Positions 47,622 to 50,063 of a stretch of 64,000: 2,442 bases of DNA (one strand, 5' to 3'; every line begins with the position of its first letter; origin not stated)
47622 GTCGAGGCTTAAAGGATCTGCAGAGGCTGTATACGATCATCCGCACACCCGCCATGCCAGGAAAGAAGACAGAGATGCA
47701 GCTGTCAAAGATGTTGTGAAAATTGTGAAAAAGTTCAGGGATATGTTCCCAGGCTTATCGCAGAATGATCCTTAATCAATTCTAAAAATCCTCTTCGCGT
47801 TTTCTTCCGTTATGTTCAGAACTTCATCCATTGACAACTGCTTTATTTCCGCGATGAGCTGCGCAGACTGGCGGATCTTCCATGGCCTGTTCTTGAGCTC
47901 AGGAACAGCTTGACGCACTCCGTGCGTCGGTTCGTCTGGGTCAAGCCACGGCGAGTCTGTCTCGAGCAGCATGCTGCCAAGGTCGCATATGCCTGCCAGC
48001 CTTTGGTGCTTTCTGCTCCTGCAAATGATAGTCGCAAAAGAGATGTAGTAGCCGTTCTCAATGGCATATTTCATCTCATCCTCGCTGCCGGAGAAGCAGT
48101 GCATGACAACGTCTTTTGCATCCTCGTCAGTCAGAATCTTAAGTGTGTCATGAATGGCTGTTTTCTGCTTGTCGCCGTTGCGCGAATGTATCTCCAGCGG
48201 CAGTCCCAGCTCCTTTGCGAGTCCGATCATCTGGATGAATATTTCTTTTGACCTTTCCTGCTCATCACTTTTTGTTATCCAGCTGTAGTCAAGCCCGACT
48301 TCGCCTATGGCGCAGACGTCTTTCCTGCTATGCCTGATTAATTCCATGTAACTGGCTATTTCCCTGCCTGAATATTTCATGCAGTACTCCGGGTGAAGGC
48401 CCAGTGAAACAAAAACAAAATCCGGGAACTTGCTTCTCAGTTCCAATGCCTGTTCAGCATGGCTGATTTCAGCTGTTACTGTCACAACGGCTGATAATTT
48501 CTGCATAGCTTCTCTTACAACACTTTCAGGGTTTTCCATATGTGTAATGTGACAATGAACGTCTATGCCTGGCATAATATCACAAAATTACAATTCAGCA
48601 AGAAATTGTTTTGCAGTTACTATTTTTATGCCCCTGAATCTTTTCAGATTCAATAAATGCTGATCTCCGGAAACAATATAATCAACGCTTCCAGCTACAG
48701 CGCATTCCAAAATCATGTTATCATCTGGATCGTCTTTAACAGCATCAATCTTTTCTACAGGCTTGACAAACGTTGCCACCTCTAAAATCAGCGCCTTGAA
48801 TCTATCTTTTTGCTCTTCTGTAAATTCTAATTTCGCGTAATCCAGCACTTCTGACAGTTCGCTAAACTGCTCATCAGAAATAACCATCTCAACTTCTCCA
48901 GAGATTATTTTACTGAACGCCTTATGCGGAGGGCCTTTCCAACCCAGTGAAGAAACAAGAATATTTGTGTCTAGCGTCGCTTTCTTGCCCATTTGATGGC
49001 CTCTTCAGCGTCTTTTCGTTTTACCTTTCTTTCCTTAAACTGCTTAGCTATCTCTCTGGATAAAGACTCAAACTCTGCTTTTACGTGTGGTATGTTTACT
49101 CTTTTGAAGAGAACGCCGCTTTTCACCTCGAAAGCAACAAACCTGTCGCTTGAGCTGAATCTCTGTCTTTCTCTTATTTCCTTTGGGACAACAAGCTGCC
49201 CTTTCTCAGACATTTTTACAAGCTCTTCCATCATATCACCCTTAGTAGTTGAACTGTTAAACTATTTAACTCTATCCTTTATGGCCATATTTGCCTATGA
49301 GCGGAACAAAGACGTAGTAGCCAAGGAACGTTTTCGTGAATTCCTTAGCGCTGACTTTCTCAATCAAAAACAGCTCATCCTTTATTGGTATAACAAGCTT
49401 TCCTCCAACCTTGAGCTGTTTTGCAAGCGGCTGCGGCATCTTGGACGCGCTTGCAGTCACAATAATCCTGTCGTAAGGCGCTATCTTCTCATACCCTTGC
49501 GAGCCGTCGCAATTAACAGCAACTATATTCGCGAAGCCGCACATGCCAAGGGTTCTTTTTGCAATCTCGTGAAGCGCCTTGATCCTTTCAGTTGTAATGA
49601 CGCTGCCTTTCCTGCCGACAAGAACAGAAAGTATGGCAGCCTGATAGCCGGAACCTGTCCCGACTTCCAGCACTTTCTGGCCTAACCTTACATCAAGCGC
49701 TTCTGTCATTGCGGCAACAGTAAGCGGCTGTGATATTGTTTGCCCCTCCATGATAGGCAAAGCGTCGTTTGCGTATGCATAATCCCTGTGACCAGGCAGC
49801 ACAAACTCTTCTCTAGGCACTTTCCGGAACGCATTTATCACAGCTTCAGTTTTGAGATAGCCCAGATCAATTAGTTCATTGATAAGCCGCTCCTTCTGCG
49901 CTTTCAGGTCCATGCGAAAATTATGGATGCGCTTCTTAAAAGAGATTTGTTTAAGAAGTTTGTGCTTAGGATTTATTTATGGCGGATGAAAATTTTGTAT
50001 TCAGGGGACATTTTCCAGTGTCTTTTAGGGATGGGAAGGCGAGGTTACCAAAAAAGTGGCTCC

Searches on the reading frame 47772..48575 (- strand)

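Call 45: search_protein_families(library=pfam, proteins=[window:47772-48575:-], max_evalue=0.00001)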
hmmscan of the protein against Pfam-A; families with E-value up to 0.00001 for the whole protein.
window:47772-48575:- (267 aa): 1 family
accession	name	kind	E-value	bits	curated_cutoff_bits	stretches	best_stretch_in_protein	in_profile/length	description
PF01026.27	TatD_DNase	-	3.4e-63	213.8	27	1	4-265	1-253/253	TatD related DNase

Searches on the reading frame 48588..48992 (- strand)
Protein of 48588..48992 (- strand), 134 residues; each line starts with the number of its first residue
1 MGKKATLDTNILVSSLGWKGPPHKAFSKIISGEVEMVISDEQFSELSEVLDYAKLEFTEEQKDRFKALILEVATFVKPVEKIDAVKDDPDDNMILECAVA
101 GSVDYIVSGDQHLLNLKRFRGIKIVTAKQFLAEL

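Call 73: search_protein_families(library=pfam, proteins=[window:48588-48992:-], max_evalue=0.00001)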
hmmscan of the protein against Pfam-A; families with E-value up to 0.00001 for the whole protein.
window:48588-48992:- (134 aa): 1 family
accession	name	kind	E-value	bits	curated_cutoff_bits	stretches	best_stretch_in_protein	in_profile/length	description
PF13470.12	PIN_3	-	2.2e-18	67.6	27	1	6-112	3-115/115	PIN domain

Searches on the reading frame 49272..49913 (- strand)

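Call 73: search_protein_families(library=pfam, proteins=[window:49272-49913:-], max_evalue=0.00001)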
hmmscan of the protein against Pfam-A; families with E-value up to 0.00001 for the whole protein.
window:49272-49913:- (213 aa): 1 family
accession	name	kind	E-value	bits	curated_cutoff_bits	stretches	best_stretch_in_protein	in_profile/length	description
PF01135.25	PCMT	-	5.9e-60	203.1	20.3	1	6-208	2-208/210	Protein-L-isoaspartate(D-aspartate) O-methyltransferase (PCMT)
